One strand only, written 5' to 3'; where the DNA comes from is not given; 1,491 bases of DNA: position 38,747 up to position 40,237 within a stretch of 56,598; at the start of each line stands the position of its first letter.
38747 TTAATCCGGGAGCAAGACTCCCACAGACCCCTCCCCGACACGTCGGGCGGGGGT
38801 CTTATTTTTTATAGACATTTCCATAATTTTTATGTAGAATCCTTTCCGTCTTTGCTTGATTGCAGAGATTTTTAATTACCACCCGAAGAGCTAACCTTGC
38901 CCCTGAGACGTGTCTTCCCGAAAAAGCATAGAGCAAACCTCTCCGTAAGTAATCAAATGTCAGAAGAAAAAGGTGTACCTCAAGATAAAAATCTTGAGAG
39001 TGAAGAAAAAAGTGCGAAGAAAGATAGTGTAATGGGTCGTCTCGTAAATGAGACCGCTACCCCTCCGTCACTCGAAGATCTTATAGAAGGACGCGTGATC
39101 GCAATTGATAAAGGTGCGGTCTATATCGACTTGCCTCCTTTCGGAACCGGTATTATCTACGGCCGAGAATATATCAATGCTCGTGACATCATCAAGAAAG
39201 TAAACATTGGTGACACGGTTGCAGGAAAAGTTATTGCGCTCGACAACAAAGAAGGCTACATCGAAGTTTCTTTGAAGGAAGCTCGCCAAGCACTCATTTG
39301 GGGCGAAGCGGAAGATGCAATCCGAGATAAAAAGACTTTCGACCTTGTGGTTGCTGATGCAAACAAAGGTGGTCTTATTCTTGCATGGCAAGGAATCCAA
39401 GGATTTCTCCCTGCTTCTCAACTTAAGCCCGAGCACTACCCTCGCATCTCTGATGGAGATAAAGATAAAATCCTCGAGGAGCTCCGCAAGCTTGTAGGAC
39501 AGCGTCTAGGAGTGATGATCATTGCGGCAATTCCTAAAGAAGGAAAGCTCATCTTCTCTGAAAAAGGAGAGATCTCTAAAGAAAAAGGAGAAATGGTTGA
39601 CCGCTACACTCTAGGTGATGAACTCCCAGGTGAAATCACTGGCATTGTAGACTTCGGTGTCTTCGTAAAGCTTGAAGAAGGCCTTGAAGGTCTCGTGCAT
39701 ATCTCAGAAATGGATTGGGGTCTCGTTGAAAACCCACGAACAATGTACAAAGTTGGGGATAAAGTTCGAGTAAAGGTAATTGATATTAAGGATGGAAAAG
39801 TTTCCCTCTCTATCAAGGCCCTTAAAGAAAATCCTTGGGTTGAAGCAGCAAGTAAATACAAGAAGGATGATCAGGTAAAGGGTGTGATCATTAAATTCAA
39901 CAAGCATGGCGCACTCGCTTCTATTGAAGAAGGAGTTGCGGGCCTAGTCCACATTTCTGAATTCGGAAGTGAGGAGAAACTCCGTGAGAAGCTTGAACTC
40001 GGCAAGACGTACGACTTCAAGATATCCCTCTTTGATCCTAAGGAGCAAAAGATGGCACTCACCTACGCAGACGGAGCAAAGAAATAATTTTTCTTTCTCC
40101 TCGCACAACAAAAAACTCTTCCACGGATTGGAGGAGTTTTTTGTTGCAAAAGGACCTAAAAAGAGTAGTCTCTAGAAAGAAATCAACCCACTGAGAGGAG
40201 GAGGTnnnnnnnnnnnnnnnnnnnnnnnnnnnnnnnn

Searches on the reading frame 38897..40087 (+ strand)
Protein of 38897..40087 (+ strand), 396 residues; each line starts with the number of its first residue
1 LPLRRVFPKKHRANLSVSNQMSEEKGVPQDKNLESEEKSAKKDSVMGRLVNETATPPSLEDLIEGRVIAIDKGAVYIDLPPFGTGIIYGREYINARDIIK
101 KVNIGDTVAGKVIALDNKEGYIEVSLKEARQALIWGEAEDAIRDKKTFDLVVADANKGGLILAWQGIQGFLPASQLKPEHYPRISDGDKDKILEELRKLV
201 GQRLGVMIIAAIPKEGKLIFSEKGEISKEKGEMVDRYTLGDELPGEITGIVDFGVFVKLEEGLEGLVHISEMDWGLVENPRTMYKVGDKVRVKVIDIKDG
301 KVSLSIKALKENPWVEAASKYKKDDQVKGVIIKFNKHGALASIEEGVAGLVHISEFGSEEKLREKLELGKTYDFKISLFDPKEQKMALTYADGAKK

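Call 12: search_protein_families(library=pfam, proteins=[window:38897-40087:+], max_evalue=0.1)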
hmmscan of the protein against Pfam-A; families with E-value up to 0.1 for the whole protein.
window:38897-40087:+ (396 aa): 8 families
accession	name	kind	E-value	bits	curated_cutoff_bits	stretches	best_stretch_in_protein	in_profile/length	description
PF00575.29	S1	-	9.2e-42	141.7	22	3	239-307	4-74/74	S1 RNA binding domain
PF21710.3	Spt6_S1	-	1.3e-07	32.2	27.5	0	243-305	20-83/91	Spt6, S1/OB domain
PF23459.1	S1_RRP5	-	1.7e-06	28.9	27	0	253-303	17-69/72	RRP5 S1 domain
PF21543.3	CvfB_2nd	-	1.9e-06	28.1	27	0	265-307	40-75/76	Virulence regulatory factor CvfB, second domain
PF24685.1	OB_RRP5_4th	-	0.0045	17.4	31.5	1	264-299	38-73/92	RRP5 OB-fold domain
PF02599.21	CsrA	-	0.017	15.5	27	1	286-310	14-38/53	Global regulator protein family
PF13509.12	S1_2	-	0.026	15.1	21.8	0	246-274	8-36/61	S1 domain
PF10447.15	EXOSC1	-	0.036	15.2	21.2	0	104-131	4-31/112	Exosome component EXOSC1/CSL4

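Call 14: find_homologous_proteins(query=window:38957-40087:+)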
Query window:38957-40087:+ (376 aa): 8000 proteins with E <= 0.001 among 8000 candidates; the best 120 are listed.
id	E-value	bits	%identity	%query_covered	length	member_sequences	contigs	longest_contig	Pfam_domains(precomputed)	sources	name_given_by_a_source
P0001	4.6e-239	811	100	100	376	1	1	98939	PF21543.4,PF00575.30,PF23459.2,PF21710.4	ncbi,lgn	-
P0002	9.9e-217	737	90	100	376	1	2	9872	PF21543.4,PF00575.30,PF23459.2,PF21710.4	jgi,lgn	-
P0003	2.4e-213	726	91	97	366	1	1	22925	PF21543.4,PF00575.30,PF23459.2,PF21710.4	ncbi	-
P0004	5.8e-213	725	89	100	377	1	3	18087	PF21543.4,PF00575.30,PF23459.2,PF21710.4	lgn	-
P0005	2.3e-212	723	89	100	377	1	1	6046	PF21543.4,PF00575.30,PF23459.2,PF21710.4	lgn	-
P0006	5.4e-209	712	88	100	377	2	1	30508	PF21543.4,PF00575.30,PF23459.2,PF21710.4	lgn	-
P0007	5.4e-202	689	84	98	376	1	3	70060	PF21543.4,PF00575.30,PF23459.2,PF21710.4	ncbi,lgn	-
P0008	2.0e-201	687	83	98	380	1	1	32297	PF21543.4,PF00575.30,PF23459.2,PF21710.4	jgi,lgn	jgi:small subunit ribosomal protein S1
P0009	7.4e-201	685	83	100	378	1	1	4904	PF00575.30,PF23459.2,PF21710.4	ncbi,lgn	-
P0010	8.3e-201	685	83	100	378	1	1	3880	PF00575.30,PF23459.2,PF21710.4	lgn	-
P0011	1.1e-200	684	86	93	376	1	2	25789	PF21543.4,PF00575.30,PF23459.2,PF21710.4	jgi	-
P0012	1.5e-200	684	86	96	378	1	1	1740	PF00575.30,PF23459.2,PF21710.4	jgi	jgi:small subunit ribosomal protein S1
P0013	5.5e-200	682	85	95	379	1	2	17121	PF00575.30,PF23459.2,PF21710.4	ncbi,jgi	-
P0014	9.1e-200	681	81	100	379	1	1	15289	PF21543.4,PF00575.30,PF23459.2,PF21710.4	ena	-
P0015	1.5e-198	677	81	100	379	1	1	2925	PF21543.4,PF00575.30,PF23459.2,PF21710.4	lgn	-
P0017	5.5e-198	676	85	94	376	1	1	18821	PF00575.30,PF23459.2,PF21710.4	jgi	jgi:ribosomal protein S1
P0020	4.3e-197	673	85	94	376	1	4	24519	PF00575.30,PF23459.2,PF21710.4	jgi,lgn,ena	-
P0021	6.5e-197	672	84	94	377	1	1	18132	PF00575.30,PF23459.2,PF21710.4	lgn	-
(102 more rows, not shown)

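Call 15: find_related_loci(query=window:38957-40087:+, collection=genome_contigs, flank=5000)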
Query window:38957-40087:+ (376 aa) in genome_contigs; peptide patterns used: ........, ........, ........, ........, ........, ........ (x = any residue, [..] = any of these).
599 stretches matched a pattern (row limit reached: there are more); 408 encode a relative of the query (tblastn E <= 1e-3); the best 80 are kept; 80 distinct loci.
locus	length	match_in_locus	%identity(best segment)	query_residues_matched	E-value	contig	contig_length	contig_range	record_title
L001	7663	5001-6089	91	14-376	0e+0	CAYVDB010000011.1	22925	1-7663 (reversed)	MAG TPA_asm: uncultured Candidatus Saccharibacteria bacterium isolate SRP287051_co2_78 genome assembly, contig: NODE_450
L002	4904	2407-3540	83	1-376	0e+0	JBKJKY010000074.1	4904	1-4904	MAG: Parcubacteria group bacterium isolate ant_bin.260 k117_4776955, whole genome shotgun sequence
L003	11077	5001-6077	85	18-376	0e+0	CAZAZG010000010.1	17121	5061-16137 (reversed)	MAG TPA_asm: uncultured Candidatus Saccharibacteria bacterium isolate SRP128246_co1_329 genome assembly, contig: NODE_72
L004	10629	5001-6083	85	16-376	0e+0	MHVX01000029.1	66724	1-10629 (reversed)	MAG: Candidatus Zambryskibacteria bacterium RIFCSPHIGHO2_12_FULL_43_12b rifcsphigho2_12_scaffold_838, whole genome shotg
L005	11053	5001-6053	83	20-370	0e+0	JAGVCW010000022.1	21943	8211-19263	MAG: Candidatus Paceibacterota bacterium isolate WC_11 c_000000095933, whole genome shotgun sequence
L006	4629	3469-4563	82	11-375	0e+0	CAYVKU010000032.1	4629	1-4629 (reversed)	MAG TPA_asm: uncultured Candidatus Saccharibacteria bacterium isolate SRP290908_co1_111 genome assembly, contig: NODE_28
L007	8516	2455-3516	80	18-371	0e+0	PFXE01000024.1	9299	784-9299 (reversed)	MAG: Candidatus Zambryskibacteria bacterium CG_4_9_14_3_um_filter_40_16 CG_4_9_14_3_um_filter_150_scaffold_12794_c, whol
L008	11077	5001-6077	81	18-376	0e+0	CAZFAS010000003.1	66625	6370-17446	MAG TPA_asm: uncultured Candidatus Saccharibacteria bacterium isolate SRP278252_co2_162 genome assembly, contig: NODE_66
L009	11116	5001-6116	77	2-373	0e+0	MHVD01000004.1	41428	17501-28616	MAG: Candidatus Zambryskibacteria bacterium RIFCSPHIGHO2_01_FULL_43_25 rifcsphigho2_01_scaffold_1396, whole genome shotg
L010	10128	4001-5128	78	1-375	0e+0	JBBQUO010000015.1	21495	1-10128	MAG: Candidatus Paceibacteria bacterium isolate Co_metawrap_1931 Cmw_1931_k141_126070_length_21495_cov_8.9985, whole gen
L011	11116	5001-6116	77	3-375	0e+0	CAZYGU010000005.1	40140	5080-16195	MAG TPA_asm: uncultured Candidatus Saccharibacteria bacterium isolate SRP278252_co2_822 genome assembly, contig: NODE_18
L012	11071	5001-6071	79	19-375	0e+0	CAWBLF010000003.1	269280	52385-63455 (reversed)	MAG: uncultured bacterium isolate MFD04428.bin.2.39 genome assembly, contig: contig_54485, whole genome shotgun sequence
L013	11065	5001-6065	81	21-375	0e+0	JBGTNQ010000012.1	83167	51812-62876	MAG: Candidatus Paceibacteria bacterium isolate JTS-RE391 k141_2031441, whole genome shotgun sequence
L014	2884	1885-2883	85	17-349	0e+0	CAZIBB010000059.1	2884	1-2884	MAG TPA_asm: uncultured Bdellovibrionales bacterium isolate ERP113451_co1_58 genome assembly, contig: NODE_57390_length_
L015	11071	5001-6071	75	20-376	0e+0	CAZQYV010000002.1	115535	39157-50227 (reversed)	MAG TPA_asm: uncultured Candidatus Saccharibacteria bacterium isolate SRP286056_co1_693 genome assembly, contig: NODE_11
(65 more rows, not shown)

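Call 22: find_encoding_contigs(protein=P0002, flank=4000, max_places=3)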
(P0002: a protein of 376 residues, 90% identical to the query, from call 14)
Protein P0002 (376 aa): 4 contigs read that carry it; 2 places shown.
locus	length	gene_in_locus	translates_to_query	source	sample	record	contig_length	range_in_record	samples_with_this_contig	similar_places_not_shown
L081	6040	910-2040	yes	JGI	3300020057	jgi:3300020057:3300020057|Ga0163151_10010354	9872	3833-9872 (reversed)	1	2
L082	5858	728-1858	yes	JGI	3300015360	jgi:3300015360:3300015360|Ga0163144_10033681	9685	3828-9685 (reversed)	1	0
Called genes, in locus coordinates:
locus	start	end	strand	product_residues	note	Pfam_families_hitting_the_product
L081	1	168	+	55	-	?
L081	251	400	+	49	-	-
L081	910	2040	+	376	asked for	PF21543:CvfB_2nd (faint), PF00575:S1 (weak), PF21710:Spt6_S1 (faint), PF23459:S1_RRP5 (faint), PF00575:S1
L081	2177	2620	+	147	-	-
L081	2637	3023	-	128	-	-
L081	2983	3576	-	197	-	PF01195:Pept_tRNA_hydro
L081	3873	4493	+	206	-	PF10502:Peptidase_S26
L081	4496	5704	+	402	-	PF03129:HGTP_anticodon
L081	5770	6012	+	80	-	-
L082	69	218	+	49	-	-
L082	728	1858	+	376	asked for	PF21543:CvfB_2nd (faint), PF00575:S1 (weak), PF21710:Spt6_S1 (faint), PF23459:S1_RRP5 (faint), PF00575:S1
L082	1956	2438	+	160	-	-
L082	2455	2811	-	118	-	-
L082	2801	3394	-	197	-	PF01195:Pept_tRNA_hydro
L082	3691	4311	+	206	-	PF10502:Peptidase_S26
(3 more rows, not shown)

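Call 23: find_encoding_contigs(protein=P0004, flank=4000, max_places=3)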
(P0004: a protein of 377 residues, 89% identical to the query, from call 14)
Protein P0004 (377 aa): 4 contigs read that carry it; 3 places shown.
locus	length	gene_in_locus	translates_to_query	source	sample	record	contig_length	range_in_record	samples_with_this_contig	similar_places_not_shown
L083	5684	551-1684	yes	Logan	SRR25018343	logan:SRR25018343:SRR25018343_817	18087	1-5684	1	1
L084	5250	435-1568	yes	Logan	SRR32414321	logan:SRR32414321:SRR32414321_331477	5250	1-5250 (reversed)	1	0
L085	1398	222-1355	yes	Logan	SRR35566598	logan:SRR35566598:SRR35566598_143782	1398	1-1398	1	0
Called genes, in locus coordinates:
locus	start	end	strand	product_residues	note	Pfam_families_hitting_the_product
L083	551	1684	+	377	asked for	PF21543:CvfB_2nd (faint), PF00575:S1, PF21710:Spt6_S1 (faint), PF23459:S1_RRP5 (faint), PF00575:S1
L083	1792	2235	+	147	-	-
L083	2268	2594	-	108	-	-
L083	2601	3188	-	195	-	PF01195:Pept_tRNA_hydro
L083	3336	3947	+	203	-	PF10502:Peptidase_S26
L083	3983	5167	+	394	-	PF03129:HGTP_anticodon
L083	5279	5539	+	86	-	-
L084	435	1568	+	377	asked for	PF21543:CvfB_2nd (faint), PF00575:S1, PF21710:Spt6_S1 (faint), PF23459:S1_RRP5 (faint), PF00575:S1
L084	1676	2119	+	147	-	-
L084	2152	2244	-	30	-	-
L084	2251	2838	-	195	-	PF01195:Pept_tRNA_hydro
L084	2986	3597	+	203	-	PF10502:Peptidase_S26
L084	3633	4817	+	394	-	PF03129:HGTP_anticodon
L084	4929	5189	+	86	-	-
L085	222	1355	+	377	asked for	PF21543:CvfB_2nd (faint), PF00575:S1, PF21710:Spt6_S1 (faint), PF23459:S1_RRP5 (faint), PF00575:S1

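Call 24: find_encoding_contigs(protein=P0006, flank=4000, max_places=3)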
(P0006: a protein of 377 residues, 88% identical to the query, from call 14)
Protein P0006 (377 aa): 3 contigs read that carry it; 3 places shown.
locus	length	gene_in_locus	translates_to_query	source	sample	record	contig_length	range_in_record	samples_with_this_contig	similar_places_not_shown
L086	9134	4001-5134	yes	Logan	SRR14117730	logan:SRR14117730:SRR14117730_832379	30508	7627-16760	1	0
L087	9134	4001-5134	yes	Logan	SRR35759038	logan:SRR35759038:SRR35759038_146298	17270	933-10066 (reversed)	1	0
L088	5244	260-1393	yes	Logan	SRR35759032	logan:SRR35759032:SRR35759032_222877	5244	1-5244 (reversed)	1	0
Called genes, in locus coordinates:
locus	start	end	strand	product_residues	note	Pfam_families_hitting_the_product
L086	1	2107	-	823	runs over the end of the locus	PF00521:DNA_topoisoIV, PF03989:DNA_gyraseA_C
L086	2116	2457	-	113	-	-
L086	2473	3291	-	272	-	PF13483:Lactamase_B_3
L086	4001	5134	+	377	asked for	PF21543:CvfB_2nd (faint), PF00575:S1, PF21710:Spt6_S1 (faint), PF23459:S1_RRP5 (faint), PF00575:S1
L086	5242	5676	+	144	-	-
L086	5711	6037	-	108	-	-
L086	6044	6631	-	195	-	PF01195:Pept_tRNA_hydro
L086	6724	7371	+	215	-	PF10502:Peptidase_S26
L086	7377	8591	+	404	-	PF03129:HGTP_anticodon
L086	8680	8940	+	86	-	-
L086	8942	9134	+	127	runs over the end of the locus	PF02130:YbeY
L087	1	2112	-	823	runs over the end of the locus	PF00521:DNA_topoisoIV, PF03989:DNA_gyraseA_C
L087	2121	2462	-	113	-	-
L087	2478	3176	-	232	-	PF13483:Lactamase_B_3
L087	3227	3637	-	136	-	-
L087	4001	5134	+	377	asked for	PF21543:CvfB_2nd (faint), PF00575:S1, PF21710:Spt6_S1 (faint), PF23459:S1_RRP5 (faint), PF00575:S1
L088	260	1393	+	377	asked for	PF21543:CvfB_2nd (faint), PF00575:S1, PF21710:Spt6_S1 (faint), PF23459:S1_RRP5 (faint), PF00575:S1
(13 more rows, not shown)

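Call 62: find_encoding_contigs(protein=P0005, flank=2500, max_places=2)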
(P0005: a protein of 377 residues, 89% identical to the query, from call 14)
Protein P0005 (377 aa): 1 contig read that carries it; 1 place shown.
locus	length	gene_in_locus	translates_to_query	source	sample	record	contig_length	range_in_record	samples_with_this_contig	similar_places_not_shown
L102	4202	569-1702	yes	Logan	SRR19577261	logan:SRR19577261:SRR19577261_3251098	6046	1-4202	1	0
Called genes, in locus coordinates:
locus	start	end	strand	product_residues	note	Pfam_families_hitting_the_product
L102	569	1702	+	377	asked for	PF21543:CvfB_2nd (faint), PF00575:S1, PF21710:Spt6_S1 (faint), PF23459:S1_RRP5 (faint), PF00575:S1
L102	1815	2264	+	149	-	-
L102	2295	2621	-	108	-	-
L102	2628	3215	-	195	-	PF01195:Pept_tRNA_hydro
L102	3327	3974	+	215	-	PF10502:Peptidase_S26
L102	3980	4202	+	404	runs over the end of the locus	PF03129:HGTP_anticodon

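Call 63: find_encoding_contigs(protein=P0011, flank=2500, max_places=2)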
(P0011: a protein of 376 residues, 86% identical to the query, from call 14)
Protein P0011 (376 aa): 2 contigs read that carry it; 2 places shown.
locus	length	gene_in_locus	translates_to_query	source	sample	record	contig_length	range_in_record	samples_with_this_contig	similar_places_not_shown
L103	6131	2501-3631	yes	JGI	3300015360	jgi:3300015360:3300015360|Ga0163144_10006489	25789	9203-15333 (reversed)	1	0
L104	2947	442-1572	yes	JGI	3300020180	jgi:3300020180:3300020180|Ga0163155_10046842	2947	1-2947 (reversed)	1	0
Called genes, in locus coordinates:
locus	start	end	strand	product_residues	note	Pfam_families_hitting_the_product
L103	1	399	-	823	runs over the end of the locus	PF00521:DNA_topoisoIV, PF03989:DNA_gyraseA_C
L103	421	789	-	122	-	-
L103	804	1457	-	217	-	PF13483:Lactamase_B_3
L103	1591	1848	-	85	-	-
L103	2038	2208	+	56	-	-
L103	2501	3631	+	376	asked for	PF00575:S1 (weak), PF21710:Spt6_S1 (faint), PF21543:CvfB_2nd (faint), PF23459:S1_RRP5 (faint), PF00575:S1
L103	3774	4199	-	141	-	-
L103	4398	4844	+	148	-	-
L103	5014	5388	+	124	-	-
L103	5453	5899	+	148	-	-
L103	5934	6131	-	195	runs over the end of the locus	PF01195:Pept_tRNA_hydro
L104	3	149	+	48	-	?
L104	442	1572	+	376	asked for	PF00575:S1 (weak), PF21710:Spt6_S1 (faint), PF21543:CvfB_2nd (faint), PF23459:S1_RRP5 (faint), PF00575:S1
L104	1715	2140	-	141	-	-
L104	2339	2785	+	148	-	-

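Call 64: find_encoding_contigs(protein=P0017, flank=2500, max_places=2)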
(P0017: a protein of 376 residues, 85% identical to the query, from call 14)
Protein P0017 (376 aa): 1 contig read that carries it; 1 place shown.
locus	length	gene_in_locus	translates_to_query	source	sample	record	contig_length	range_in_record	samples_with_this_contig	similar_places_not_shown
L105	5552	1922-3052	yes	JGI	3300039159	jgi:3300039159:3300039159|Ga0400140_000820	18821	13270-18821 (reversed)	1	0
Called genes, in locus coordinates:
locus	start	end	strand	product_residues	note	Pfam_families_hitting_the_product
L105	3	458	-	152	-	?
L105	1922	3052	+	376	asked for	PF00575:S1 (weak), PF21710:Spt6_S1 (faint), PF23459:S1_RRP5 (faint), PF00575:S1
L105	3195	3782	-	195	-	PF01195:Pept_tRNA_hydro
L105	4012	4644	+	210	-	PF10502:Peptidase_S26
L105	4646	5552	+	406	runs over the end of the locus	PF03129:HGTP_anticodon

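Call 65: find_encoding_contigs(protein=P0020, flank=2500, max_places=2)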
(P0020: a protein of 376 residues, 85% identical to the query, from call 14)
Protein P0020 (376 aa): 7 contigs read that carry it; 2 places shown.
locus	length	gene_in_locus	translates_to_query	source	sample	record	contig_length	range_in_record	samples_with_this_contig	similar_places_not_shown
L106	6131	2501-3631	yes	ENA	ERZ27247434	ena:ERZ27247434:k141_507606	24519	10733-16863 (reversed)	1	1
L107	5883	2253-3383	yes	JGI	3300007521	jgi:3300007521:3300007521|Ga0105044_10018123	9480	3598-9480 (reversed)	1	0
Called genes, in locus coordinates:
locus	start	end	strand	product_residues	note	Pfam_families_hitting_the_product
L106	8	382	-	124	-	-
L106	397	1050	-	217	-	PF13483:Lactamase_B_3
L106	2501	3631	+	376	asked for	PF00575:S1 (weak), PF21710:Spt6_S1 (faint), PF23459:S1_RRP5 (faint), PF00575:S1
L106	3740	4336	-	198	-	PF01195:Pept_tRNA_hydro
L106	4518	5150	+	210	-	PF10502:Peptidase_S26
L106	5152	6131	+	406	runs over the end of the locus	PF03129:HGTP_anticodon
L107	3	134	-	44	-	?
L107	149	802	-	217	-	PF13483:Lactamase_B_3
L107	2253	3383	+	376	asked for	PF00575:S1 (weak), PF21710:Spt6_S1 (faint), PF23459:S1_RRP5 (faint), PF00575:S1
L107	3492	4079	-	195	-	PF01195:Pept_tRNA_hydro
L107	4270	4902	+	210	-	PF10502:Peptidase_S26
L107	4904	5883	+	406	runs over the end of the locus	PF03129:HGTP_anticodon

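Call 85: find_encoding_contigs(protein=P0001, flank=1500, max_places=3)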
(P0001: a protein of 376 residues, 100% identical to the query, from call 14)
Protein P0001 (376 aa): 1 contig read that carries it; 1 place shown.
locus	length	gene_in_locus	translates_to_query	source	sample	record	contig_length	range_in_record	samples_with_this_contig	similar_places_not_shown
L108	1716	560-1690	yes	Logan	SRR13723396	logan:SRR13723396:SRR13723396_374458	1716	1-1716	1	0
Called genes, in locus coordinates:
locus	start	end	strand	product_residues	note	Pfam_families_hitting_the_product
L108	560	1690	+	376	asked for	PF21543:CvfB_2nd (faint), PF00575:S1 (weak), PF21710:Spt6_S1 (faint), PF23459:S1_RRP5 (faint), PF00575:S1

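Call 87: find_encoding_contigs(protein=P0007, flank=2500, max_places=2)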
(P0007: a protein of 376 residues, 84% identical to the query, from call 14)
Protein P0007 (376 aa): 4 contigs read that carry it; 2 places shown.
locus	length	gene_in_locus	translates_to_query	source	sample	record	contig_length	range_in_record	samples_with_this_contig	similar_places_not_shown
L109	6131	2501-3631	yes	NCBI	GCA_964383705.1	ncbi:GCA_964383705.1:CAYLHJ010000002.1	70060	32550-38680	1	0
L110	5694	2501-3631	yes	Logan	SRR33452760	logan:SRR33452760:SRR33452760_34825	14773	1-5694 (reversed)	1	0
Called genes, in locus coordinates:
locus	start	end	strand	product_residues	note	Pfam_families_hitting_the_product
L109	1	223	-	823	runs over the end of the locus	PF00521:DNA_topoisoIV, PF03989:DNA_gyraseA_C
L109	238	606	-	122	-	-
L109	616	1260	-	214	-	PF13483:Lactamase_B_3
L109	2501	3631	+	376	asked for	PF21543:CvfB_2nd (faint), PF00575:S1 (weak), PF21710:Spt6_S1 (faint), PF23459:S1_RRP5 (faint), PF00575:S1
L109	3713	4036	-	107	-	-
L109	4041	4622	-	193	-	PF01195:Pept_tRNA_hydro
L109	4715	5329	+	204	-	PF10502:Peptidase_S26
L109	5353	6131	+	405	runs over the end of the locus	PF03129:HGTP_anticodon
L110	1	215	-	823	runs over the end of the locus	PF00521:DNA_topoisoIV, PF03989:DNA_gyraseA_C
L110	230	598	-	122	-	-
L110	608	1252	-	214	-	PF13483:Lactamase_B_3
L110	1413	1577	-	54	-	-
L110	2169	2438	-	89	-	-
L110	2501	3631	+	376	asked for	PF21543:CvfB_2nd (faint), PF00575:S1 (weak), PF21710:Spt6_S1 (faint), PF23459:S1_RRP5 (faint), PF00575:S1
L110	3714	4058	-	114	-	-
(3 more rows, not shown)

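Call 88: find_encoding_contigs(protein=P0008, flank=2500, max_places=2)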
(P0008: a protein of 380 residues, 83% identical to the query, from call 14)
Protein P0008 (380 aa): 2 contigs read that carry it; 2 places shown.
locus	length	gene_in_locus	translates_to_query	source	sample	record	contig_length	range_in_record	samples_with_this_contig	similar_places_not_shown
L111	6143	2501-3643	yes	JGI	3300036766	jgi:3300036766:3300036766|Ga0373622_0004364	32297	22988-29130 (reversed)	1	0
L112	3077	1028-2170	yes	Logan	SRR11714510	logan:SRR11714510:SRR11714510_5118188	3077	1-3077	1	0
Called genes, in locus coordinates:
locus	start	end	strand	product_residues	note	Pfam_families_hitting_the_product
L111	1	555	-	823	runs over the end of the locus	PF00521:DNA_topoisoIV, PF03989:DNA_gyraseA_C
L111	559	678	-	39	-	-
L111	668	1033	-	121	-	-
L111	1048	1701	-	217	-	PF13483:Lactamase_B_3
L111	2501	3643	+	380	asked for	PF21710:Spt6_S1 (faint), PF21543:CvfB_2nd (faint), PF00575:S1 (weak), PF23459:S1_RRP5 (faint), PF00575:S1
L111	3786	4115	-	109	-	-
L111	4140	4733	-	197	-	PF01195:Pept_tRNA_hydro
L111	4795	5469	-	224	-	-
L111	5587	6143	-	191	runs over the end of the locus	PF01841:Transglut_core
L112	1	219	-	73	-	?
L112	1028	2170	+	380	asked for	PF21710:Spt6_S1 (faint), PF21543:CvfB_2nd (faint), PF00575:S1 (weak), PF23459:S1_RRP5 (faint), PF00575:S1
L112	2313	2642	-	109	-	-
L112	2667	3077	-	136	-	?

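Call 89: find_encoding_contigs(protein=P0021, flank=2500, max_places=2)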
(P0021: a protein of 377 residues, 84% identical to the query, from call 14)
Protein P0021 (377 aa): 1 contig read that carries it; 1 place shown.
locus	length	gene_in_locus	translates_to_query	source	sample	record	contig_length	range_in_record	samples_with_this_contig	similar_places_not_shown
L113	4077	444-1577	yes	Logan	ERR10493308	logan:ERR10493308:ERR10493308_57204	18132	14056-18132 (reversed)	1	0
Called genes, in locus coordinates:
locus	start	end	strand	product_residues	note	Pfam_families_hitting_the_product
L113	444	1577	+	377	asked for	PF00575:S1 (weak), PF21710:Spt6_S1 (faint), PF23459:S1_RRP5 (faint), PF00575:S1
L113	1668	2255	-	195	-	PF01195:Pept_tRNA_hydro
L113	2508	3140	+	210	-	PF10502:Peptidase_S26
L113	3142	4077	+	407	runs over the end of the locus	PF03129:HGTP_anticodon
